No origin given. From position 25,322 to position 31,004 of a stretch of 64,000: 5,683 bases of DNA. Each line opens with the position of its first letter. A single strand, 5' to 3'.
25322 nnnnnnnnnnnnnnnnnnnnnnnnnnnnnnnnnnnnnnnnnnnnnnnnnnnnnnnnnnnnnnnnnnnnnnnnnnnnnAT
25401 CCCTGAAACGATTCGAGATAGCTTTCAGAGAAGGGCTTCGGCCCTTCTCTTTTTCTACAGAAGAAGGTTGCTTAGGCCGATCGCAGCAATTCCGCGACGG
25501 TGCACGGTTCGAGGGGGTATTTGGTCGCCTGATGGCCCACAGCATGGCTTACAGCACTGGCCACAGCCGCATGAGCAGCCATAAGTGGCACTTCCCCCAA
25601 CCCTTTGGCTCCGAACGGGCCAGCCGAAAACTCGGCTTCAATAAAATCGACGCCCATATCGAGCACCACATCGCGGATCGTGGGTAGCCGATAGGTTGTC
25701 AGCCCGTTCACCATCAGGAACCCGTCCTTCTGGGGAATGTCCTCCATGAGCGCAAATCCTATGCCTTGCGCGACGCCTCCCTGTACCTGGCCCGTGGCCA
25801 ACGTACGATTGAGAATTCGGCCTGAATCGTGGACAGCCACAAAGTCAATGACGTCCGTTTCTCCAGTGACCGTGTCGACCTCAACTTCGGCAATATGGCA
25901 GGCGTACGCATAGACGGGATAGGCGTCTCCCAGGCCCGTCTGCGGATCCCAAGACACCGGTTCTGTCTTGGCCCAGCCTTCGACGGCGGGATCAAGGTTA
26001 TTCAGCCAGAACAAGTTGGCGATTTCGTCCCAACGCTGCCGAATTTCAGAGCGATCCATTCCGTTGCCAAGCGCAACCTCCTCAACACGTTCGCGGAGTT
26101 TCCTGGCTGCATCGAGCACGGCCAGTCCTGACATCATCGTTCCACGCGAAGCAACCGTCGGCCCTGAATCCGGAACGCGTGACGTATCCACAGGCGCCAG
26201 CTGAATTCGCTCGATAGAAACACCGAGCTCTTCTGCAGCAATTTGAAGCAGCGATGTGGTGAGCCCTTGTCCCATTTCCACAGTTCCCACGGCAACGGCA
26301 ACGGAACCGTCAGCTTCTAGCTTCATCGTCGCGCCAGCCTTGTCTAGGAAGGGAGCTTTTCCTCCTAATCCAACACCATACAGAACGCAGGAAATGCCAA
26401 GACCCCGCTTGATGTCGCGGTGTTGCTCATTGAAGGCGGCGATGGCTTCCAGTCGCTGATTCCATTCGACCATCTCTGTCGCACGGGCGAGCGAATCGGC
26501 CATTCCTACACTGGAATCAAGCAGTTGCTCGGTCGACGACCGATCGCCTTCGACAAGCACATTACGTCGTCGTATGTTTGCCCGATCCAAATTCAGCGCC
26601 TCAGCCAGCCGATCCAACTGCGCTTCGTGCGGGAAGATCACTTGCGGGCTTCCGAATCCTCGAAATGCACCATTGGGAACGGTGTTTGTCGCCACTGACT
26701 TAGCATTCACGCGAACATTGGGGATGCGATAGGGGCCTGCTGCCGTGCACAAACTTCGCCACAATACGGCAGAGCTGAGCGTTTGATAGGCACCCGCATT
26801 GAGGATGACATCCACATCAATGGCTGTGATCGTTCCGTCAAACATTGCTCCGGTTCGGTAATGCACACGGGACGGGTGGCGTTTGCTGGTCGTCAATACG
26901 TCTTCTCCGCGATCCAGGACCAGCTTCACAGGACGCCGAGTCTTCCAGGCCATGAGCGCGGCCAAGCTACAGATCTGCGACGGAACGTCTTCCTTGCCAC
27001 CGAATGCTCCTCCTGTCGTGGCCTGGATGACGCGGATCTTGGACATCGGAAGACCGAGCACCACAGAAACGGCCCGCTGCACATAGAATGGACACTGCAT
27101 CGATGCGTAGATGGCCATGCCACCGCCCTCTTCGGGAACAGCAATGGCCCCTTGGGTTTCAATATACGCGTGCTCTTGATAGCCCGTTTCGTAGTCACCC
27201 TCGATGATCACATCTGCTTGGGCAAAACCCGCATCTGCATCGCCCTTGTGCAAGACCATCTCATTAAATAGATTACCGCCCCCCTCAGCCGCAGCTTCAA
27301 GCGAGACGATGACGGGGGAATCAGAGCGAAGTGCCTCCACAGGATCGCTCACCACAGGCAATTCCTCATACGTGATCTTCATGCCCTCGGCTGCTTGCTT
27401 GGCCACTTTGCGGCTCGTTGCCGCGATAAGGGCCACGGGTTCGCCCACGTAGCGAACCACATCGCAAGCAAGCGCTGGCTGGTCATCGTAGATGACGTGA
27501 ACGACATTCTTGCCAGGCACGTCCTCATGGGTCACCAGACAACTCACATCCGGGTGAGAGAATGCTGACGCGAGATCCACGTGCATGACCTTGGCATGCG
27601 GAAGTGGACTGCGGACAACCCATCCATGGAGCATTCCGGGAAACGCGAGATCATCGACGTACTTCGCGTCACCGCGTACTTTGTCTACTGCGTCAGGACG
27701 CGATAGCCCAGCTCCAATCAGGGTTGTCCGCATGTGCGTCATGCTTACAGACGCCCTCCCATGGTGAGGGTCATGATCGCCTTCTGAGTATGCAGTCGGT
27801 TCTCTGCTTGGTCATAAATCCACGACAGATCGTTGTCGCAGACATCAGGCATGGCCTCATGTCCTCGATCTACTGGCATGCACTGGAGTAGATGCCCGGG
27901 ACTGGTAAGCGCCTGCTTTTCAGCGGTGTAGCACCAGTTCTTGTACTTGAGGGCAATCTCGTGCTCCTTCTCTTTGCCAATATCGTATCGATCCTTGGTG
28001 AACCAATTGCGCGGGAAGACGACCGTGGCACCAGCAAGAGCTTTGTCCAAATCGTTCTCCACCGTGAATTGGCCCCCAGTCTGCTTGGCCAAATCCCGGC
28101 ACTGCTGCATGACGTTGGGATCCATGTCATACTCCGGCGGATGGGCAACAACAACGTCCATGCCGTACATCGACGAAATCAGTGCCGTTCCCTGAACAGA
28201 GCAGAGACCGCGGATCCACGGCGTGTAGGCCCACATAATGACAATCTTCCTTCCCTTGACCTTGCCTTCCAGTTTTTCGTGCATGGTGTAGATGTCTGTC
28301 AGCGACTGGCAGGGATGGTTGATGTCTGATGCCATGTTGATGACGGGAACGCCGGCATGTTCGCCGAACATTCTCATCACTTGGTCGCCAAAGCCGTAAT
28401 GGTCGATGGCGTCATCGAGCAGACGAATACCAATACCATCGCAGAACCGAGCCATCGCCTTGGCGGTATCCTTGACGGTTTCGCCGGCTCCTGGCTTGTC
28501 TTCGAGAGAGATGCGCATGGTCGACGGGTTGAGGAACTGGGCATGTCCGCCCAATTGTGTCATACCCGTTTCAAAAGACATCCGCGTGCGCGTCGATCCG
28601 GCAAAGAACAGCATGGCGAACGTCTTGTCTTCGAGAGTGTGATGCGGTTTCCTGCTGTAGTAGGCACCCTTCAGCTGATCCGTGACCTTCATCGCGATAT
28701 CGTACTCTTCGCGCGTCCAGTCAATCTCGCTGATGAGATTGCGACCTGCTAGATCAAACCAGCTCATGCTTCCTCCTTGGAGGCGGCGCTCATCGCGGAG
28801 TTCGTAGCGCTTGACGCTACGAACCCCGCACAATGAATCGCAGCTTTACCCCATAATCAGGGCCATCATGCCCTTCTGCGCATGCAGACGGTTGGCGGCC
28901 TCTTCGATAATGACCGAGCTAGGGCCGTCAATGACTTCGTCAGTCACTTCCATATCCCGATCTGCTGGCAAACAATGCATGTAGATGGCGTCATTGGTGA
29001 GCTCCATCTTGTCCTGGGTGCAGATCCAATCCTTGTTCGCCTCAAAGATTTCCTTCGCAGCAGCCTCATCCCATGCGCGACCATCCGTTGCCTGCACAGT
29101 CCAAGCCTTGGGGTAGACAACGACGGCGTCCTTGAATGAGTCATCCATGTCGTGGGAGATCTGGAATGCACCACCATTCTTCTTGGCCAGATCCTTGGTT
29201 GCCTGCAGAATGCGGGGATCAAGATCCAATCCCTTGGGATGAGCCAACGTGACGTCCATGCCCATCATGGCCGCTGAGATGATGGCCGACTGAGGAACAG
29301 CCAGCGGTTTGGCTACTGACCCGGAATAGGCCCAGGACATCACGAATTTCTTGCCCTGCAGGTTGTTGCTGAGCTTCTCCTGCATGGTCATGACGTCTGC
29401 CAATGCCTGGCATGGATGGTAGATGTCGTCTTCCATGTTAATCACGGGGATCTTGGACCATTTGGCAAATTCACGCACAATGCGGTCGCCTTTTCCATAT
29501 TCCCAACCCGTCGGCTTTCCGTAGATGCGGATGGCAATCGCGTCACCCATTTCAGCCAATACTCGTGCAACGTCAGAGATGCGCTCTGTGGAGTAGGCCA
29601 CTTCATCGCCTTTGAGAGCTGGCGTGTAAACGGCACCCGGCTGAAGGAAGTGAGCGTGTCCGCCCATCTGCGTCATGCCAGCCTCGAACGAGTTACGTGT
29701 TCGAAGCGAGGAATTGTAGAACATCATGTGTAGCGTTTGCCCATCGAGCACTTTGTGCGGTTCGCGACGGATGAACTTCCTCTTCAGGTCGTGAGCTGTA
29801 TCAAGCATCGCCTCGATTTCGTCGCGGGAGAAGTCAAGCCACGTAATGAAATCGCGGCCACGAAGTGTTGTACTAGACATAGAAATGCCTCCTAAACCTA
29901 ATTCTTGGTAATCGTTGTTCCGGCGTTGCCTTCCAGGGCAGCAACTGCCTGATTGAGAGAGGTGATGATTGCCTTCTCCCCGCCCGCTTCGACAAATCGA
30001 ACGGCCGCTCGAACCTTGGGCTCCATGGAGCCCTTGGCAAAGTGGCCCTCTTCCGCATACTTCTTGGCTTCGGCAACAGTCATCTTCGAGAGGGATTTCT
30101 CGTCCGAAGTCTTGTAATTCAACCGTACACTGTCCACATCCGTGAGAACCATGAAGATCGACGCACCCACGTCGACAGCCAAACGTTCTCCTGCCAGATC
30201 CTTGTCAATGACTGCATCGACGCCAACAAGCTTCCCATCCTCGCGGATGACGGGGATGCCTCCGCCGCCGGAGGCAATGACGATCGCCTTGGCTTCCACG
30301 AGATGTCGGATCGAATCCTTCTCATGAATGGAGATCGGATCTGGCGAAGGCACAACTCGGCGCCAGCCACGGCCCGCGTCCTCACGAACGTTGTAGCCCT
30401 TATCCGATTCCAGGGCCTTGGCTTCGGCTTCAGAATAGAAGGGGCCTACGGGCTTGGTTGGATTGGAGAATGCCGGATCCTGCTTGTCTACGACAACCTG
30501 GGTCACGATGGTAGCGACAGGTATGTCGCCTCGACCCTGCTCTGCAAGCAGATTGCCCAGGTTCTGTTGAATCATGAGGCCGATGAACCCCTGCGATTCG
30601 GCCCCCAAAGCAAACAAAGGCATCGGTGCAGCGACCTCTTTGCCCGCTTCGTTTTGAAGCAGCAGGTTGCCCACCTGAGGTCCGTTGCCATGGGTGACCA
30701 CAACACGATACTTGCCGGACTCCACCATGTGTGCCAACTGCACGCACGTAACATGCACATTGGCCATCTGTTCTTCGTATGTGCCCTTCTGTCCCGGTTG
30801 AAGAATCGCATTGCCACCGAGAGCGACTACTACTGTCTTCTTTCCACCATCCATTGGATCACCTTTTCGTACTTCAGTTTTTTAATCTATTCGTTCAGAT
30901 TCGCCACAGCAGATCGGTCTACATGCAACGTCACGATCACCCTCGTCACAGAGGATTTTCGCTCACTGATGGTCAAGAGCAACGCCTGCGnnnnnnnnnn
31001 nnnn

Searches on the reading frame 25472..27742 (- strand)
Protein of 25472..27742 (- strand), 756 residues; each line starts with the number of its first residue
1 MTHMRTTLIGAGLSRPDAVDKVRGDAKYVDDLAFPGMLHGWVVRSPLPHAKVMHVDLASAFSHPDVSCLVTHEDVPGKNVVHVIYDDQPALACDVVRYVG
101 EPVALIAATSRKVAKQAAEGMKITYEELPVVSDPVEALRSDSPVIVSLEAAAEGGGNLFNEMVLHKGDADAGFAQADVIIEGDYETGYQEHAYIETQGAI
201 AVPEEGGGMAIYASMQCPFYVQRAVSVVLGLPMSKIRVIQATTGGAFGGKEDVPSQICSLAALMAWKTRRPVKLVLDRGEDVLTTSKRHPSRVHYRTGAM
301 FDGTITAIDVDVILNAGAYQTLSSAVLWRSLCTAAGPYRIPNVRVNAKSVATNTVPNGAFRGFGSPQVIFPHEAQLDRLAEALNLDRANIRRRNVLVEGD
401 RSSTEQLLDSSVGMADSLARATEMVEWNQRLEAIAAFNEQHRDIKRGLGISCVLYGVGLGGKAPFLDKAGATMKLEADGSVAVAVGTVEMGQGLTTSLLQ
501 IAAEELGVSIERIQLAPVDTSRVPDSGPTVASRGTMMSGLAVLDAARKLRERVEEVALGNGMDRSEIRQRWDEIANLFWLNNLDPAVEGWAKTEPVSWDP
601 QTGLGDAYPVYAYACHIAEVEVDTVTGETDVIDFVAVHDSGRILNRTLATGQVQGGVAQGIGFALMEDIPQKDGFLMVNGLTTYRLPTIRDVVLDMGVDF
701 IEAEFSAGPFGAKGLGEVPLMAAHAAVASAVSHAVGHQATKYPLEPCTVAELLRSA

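Call 5: search_protein_families(library=pfam, proteins=[window:25472-27742:-], max_evalue=0.01)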
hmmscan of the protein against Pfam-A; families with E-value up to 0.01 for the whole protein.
window:25472-27742:- (756 aa): 3 families
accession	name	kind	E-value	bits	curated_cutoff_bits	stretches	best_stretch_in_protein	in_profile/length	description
PF02738.23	MoCoBD_1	-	1.9e-87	292.9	27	1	163-395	12-244/244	Molybdopterin cofactor-binding domain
PF20256.3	MoCoBD_2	-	2.3e-81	273.9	27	1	421-692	2-282/283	Molybdopterin cofactor-binding domain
PF01315.27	Ald_Xan_dh_C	-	4.8e-27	94.9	31.3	1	24-129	2-110/110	Aldehyde oxidase and xanthine dehydrogenase, a/b hammerhead domain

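Call 6: search_protein_families(library=ncbifam, proteins=[window:25472-27742:-], max_evalue=0.01)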
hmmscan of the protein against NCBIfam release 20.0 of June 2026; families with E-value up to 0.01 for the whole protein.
window:25472-27742:- (756 aa): 13 families
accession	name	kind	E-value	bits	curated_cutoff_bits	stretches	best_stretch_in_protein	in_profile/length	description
TIGR03196.1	pucD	equivalog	2.5e-162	542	783.65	1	9-746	3-751/763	xanthine dehydrogenase subunit D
TIGR02965.1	xanthine_xdhB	equivalog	1.2e-151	506.5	849.5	1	18-739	10-733/758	xanthine dehydrogenase molybdopterin binding subunit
NF043082.1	XdhA_XDHase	equivalog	1e-145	486.8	780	1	9-754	1-753/758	xanthine dehydrogenase subunit XdhA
NF007426.0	PRK09970.1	equivalog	1.9e-141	472.6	916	1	6-754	3-756/761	xanthine dehydrogenase molybdenum-binding subunit XdhA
TIGR03311.1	Se_dep_XDH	equivalog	1.6e-136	456.5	830.45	1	7-746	160-843/848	selenium-dependent xanthine dehydrogenase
TIGR03194.1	4hydrxCoA_A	equivalog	6.2e-127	425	994.55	2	17-555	5-531/746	4-hydroxybenzoyl-CoA reductase subunit alpha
NF045668.1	pterin_aldehy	equivalog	2.6e-123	413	1100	1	7-752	173-903/905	molybdopterin-dependent aldehyde oxidoreductase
NF041018.1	glyceraldDH_alpha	equivalog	3.3e-115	386.2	790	1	9-747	3-738/741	glyceraldehyde dehydrogenase subunit alpha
NF040766.1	CODH_aero_grp5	exception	4.1e-102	342.7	950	2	7-557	3-557/785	aerobic carbon-monoxide dehydrogenase large subunit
TIGR02969.1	mam_aldehyde_ox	subfamily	6.3e-99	332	1912.3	1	10-735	577-1279/1330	aldehyde oxidase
TIGR02416.1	CO_dehy_Mo_lg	equivalog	1.9e-86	290.9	991.15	1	22-741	6-756/770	aerobic carbon-monoxide dehydrogenase large subunit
NF041671.1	peri_hyde_PaoC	equivalog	1.7e-78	264.8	1180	1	5-744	14-722/735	aldehyde oxidoreductase molybdenum-binding subunit PaoC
TIGR03313.1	Se_sel_red_Mo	hypoth_equivalog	1.7e-76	257.7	1101.9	3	161-553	356-745/951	molybdopterin-dependent oxidoreductase Mo/Fe-S-binding subunit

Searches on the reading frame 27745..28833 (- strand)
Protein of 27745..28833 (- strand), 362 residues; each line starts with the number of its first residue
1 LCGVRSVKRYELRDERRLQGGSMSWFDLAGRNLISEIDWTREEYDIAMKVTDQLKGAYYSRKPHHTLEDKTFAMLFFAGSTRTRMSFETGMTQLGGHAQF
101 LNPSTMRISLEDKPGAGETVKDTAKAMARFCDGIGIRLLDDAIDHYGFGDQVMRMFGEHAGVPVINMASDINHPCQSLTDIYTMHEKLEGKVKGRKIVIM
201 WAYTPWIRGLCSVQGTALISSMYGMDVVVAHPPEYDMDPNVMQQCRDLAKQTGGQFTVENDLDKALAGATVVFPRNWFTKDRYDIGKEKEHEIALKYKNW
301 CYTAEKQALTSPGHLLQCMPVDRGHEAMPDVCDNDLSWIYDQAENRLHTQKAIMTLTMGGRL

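Call 5: search_protein_families(library=pfam, proteins=[window:27745-28833:-], max_evalue=0.01)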
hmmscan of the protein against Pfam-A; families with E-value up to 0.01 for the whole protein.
window:27745-28833:- (362 aa): 2 families
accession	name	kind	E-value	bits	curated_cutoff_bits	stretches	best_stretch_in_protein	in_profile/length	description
PF02729.26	OTCace_N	-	1.9e-38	132.3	29.9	1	31-186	1-148/148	Aspartate/ornithine carbamoyltransferase, carbamoyl-P binding domain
PF00185.30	OTCace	-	5.6e-26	91.9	29.4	1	217-356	20-156/157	Aspartate/ornithine carbamoyltransferase, Asp/Orn binding domain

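Call 6: search_protein_families(library=ncbifam, proteins=[window:27745-28833:-], max_evalue=0.01)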
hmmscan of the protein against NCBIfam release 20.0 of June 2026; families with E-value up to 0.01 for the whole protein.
window:27745-28833:- (362 aa): 16 families
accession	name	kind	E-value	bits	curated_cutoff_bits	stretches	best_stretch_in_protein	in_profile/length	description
NF003384.0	PRK04523.1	equivalog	6.7e-70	235.8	288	1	32-356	5-331/336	N-acetylornithine carbamoyltransferase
TIGR00658.1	orni_carb_tr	equivalog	3.7e-64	216.8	280.85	1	31-358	1-303/304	ornithine carbamoyltransferase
NF001986.0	PRK00779.1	subfamily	8.1e-63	212.4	306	1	29-358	4-304/307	ornithine carbamoyltransferase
TIGR04384.1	putr_carbamoyl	exception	5.7e-56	190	500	1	34-356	3-305/330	putrescine carbamoyltransferase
NF011380.0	PRK14805.1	equivalog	2.1e-44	151.8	421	1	32-357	3-299/302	ornithine carbamoyltransferase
NF003286.0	PRK04284.1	subfamily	1.9e-41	142.3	515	2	27-281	3-237/332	ornithine carbamoyltransferase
NF002470.0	PRK01713.1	equivalog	4.7e-35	121.6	545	1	26-278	3-235/334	ornithine carbamoyltransferase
NF005538.0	PRK07200.1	equivalog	2.1e-33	115.9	453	1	32-286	23-285/396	knotted carbamoyltransferase YgeW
TIGR03316.1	ygeW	equivalog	5.6e-33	114.4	500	1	33-279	21-271/391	knotted carbamoyltransferase YgeW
NF009213.0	PRK12562.1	subfamily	9.6e-33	113.9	559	2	32-321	8-277/334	ornithine carbamoyltransferase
TIGR00670.1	asp_carb_tr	equivalog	3e-30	105.4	236.95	1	31-358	1-303/304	aspartate carbamoyltransferase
NF002032.1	PRK00856.1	equivalog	3.4e-28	98.7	263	1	31-357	1-296/297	aspartate carbamoyltransferase catalytic subunit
NF011379.0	PRK14804.1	equivalog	1.4e-27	96.6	373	1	32-354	8-305/311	ornithine carbamoyltransferase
NF006046.0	PRK08192.1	equivalog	1.5e-20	73.7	512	1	29-359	5-318/339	aspartate carbamoyltransferase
NF008853.0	PRK11891.1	equivalog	9.4e-18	64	560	1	31-274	89-315/430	aspartate carbamoyltransferase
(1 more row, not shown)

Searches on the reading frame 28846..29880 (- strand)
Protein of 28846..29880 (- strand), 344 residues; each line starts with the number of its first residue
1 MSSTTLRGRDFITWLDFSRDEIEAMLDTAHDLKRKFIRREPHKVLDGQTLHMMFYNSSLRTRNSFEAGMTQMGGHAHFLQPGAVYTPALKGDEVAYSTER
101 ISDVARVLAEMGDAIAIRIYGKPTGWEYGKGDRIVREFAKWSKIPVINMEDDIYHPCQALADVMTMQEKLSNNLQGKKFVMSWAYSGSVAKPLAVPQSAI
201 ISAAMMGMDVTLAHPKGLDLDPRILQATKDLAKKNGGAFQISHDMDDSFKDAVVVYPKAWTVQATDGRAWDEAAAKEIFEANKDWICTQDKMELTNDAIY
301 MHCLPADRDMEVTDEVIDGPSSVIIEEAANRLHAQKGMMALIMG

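Call 5: search_protein_families(library=pfam, proteins=[window:28846-29880:-], max_evalue=0.01)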
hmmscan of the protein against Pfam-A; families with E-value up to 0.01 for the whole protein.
window:28846-29880:- (344 aa): 2 families
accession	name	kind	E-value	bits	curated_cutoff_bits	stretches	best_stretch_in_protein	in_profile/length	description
PF02729.26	OTCace_N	-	3e-41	141.4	29.9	1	9-168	1-148/148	Aspartate/ornithine carbamoyltransferase, carbamoyl-P binding domain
PF00185.30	OTCace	-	7e-34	117.6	29.4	1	195-341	15-156/157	Aspartate/ornithine carbamoyltransferase, Asp/Orn binding domain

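Call 6: search_protein_families(library=ncbifam, proteins=[window:28846-29880:-], max_evalue=0.01)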
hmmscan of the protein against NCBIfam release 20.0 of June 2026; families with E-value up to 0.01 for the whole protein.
window:28846-29880:- (344 aa): 16 families
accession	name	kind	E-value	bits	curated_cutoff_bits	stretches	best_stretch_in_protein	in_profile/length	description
NF003384.0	PRK04523.1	equivalog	3.5e-95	318.9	288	1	9-343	4-333/336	N-acetylornithine carbamoyltransferase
NF001986.0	PRK00779.1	subfamily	8.4e-74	248.4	306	1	6-343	3-304/307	ornithine carbamoyltransferase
TIGR00658.1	orni_carb_tr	equivalog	3.5e-70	236.6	280.85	1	9-343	1-303/304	ornithine carbamoyltransferase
TIGR04384.1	putr_carbamoyl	exception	2.8e-61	207.5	500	1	10-342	1-306/330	putrescine carbamoyltransferase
NF011380.0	PRK14805.1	equivalog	8.4e-57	192.5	421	1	10-343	3-300/302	ornithine carbamoyltransferase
NF003286.0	PRK04284.1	subfamily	2.5e-53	181.3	515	2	5-308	3-278/332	ornithine carbamoyltransferase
NF005538.0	PRK07200.1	equivalog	2e-50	172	453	1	5-308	18-335/396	knotted carbamoyltransferase YgeW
TIGR03316.1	ygeW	equivalog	8.7e-48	163.1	500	1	8-319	18-349/391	knotted carbamoyltransferase YgeW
NF009213.0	PRK12562.1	subfamily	1.7e-35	123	559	1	8-340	6-329/334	ornithine carbamoyltransferase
NF002470.0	PRK01713.1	equivalog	2.8e-34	119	545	1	6-306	5-277/334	ornithine carbamoyltransferase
NF011379.0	PRK14804.1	equivalog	2.5e-32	112.3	373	2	141-339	117-305/311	ornithine carbamoyltransferase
NF002032.1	PRK00856.1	equivalog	4.6e-31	108.1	263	1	10-342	2-296/297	aspartate carbamoyltransferase catalytic subunit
TIGR00670.1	asp_carb_tr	equivalog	3e-30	105.4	236.95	1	9-343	1-303/304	aspartate carbamoyltransferase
NF006046.0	PRK08192.1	equivalog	3.7e-25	88.9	512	1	6-344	4-318/339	aspartate carbamoyltransferase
NF008853.0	PRK11891.1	equivalog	3.1e-22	78.8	560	1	15-318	95-370/430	aspartate carbamoyltransferase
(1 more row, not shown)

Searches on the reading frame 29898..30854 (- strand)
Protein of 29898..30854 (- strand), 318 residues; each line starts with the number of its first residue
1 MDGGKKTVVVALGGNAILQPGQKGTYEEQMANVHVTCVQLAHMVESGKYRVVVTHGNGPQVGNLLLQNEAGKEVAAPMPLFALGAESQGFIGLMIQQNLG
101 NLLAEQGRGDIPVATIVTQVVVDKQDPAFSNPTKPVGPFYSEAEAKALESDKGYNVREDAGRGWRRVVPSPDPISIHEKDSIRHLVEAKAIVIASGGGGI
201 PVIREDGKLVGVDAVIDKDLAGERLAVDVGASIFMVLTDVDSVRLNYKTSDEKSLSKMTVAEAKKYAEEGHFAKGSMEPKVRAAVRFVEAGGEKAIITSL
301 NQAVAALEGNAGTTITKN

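Call 5: search_protein_families(library=pfam, proteins=[window:29898-30854:-], max_evalue=0.01)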
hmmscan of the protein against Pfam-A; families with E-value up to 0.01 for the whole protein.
window:29898-30854:- (318 aa): 2 families
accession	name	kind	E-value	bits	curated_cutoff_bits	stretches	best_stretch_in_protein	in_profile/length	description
PF00696.33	AA_kinase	-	5.9e-25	88.8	24.9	1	6-299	1-234/234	Amino acid kinase family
PF00571.33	CBS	-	0.0021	18.8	24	1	168-212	4-45/57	CBS domain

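Call 6: search_protein_families(library=ncbifam, proteins=[window:29898-30854:-], max_evalue=0.01)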
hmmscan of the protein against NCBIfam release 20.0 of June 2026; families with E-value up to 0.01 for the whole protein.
window:29898-30854:- (318 aa): 9 families
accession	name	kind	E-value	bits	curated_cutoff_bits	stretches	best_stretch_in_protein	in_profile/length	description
TIGR00746.1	arcC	equivalog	9.1e-131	435.5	358.25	1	6-317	1-309/309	carbamate kinase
NF009008.0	PRK12354.1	subfamily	3.2e-105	351.7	361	1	7-317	2-300/308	carbamate kinase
NF009007.0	PRK12352.1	subfamily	3.1e-101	338.4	266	1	5-317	2-315/316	carbamate kinase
NF006926.0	PRK09411.1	equivalog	8.9e-78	261.5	416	1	5-316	1-296/297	carbamate kinase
TIGR00761.1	argB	equivalog_domain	1e-10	41.6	151.3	1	179-297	125-231/231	acetylglutamate kinase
NF010661.0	PRK14058.1-3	equivalog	1.1e-07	31.2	251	1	200-317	158-272/283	acetylglutamate/acetylaminoadipate kinase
NF010659.0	PRK14058.1-1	equivalog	2.4e-05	23.6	223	1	211-315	164-266/267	[LysW]-aminoadipate kinase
TIGR01092.1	P5CS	equivalog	4.2e-05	21.9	796.75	1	210-301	163-255/715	delta l-pyrroline-5-carboxylate synthetase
NF010662.0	PRK14058.1-4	equivalog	0.00012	21.4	194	1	181-317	140-263/264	[LysW]-aminoadipate/[LysW]-glutamate kinase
